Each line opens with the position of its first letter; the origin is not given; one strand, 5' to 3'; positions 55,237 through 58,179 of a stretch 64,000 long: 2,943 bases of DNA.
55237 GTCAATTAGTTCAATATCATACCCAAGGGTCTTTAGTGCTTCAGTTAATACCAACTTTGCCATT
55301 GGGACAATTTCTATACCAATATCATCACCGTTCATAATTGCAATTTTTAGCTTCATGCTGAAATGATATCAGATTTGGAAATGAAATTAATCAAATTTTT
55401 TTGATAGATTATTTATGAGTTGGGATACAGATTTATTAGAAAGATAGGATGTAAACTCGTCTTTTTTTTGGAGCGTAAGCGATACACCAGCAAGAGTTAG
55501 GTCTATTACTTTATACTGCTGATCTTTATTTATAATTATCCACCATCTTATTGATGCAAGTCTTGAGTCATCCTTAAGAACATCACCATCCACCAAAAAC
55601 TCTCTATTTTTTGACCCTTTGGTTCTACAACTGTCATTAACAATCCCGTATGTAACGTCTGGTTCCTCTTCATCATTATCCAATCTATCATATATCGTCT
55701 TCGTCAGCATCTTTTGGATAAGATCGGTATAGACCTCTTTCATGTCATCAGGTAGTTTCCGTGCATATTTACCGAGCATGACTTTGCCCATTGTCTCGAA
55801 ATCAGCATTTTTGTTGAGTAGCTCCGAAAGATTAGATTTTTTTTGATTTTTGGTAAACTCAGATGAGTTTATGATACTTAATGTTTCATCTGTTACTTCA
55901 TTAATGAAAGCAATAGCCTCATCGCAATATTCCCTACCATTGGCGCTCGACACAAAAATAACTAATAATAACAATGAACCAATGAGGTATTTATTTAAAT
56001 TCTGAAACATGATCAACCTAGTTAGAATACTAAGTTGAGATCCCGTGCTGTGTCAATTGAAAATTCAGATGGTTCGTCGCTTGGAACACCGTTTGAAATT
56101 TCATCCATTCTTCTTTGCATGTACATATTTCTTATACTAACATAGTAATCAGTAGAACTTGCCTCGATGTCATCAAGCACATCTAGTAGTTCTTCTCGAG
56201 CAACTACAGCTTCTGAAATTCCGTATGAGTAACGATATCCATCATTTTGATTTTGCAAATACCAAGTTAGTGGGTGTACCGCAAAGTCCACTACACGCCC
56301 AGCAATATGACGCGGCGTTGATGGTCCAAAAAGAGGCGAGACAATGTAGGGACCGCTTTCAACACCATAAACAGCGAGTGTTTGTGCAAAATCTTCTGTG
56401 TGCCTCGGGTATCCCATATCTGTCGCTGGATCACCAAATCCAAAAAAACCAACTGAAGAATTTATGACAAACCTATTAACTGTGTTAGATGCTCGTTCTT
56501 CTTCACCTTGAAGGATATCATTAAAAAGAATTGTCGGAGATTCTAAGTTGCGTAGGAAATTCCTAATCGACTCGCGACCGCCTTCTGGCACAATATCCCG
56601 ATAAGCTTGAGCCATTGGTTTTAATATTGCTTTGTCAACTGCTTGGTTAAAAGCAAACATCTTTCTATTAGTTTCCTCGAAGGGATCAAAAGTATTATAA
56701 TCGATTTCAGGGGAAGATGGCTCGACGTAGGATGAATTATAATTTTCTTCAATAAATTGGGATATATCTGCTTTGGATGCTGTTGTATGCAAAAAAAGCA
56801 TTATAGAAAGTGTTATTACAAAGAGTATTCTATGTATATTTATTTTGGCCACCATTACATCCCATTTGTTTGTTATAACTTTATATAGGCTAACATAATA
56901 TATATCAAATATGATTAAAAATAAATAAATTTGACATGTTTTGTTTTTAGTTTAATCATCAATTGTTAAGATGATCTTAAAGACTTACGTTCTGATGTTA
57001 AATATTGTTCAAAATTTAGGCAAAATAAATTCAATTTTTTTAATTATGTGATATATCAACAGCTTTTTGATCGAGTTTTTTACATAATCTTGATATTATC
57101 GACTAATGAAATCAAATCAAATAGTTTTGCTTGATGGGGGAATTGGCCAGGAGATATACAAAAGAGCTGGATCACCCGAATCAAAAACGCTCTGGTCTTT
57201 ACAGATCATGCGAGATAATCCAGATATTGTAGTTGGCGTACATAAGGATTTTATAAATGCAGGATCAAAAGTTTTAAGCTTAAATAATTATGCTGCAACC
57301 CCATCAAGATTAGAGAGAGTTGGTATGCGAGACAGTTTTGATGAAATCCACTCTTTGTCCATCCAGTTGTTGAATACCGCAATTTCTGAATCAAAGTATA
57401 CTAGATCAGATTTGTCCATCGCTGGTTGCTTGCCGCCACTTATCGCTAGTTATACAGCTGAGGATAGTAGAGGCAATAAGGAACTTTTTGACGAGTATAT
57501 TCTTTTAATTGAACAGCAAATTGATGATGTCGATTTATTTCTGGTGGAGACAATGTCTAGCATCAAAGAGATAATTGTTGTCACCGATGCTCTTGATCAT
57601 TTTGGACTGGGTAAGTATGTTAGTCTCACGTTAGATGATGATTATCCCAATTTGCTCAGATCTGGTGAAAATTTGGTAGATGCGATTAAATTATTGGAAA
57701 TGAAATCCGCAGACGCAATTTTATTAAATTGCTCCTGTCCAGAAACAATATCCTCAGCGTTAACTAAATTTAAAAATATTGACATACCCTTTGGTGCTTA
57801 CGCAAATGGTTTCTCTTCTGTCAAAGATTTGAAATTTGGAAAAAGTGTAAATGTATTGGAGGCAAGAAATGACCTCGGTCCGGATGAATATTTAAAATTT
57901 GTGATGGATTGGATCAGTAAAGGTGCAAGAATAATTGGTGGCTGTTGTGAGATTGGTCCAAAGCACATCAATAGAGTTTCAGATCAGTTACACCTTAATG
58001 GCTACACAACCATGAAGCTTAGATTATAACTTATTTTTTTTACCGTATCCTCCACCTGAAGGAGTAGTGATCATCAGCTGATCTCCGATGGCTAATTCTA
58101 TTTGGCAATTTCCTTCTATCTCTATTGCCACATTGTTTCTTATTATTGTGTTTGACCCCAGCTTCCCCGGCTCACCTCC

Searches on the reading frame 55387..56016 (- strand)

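Call 51: search_protein_families(library=pfam, proteins=[window:55387-56016:-], max_evalue=0.00001)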
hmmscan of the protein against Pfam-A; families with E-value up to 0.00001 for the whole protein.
window:55387-56016:- (209 aa): 1 family
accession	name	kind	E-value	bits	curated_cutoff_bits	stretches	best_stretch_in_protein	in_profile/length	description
PF05494.18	MlaC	-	9.6e-23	81.2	26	1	40-206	2-166/166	MlaC protein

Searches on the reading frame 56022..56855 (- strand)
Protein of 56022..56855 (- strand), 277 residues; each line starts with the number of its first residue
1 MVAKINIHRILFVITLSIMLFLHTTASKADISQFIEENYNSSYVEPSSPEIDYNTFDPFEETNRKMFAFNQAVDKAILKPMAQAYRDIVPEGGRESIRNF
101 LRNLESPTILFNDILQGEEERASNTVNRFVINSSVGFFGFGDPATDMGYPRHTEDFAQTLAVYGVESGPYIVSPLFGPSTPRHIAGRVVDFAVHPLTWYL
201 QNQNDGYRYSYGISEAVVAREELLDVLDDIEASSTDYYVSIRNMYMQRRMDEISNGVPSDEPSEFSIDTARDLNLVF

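Call 51: search_protein_families(library=pfam, proteins=[window:56022-56855:-], max_evalue=0.00001)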
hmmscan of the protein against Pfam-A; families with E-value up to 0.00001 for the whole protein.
window:56022-56855:- (277 aa): 1 family
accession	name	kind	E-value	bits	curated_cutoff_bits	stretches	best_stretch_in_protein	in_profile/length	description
PF04333.18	MlaA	-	1.6e-66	224.1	25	1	56-250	2-193/195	MlaA lipoprotein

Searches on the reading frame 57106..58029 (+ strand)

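Call 51: search_protein_families(library=pfam, proteins=[window:57106-58029:+], max_evalue=0.00001)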
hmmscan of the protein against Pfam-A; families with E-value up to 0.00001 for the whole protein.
window:57106-58029:+ (307 aa): 1 family
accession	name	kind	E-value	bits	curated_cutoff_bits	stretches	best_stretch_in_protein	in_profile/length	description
PF02574.22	S-methyl_trans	-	2.8e-50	172.2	22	1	7-294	1-282/283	Homocysteine S-methyltransferase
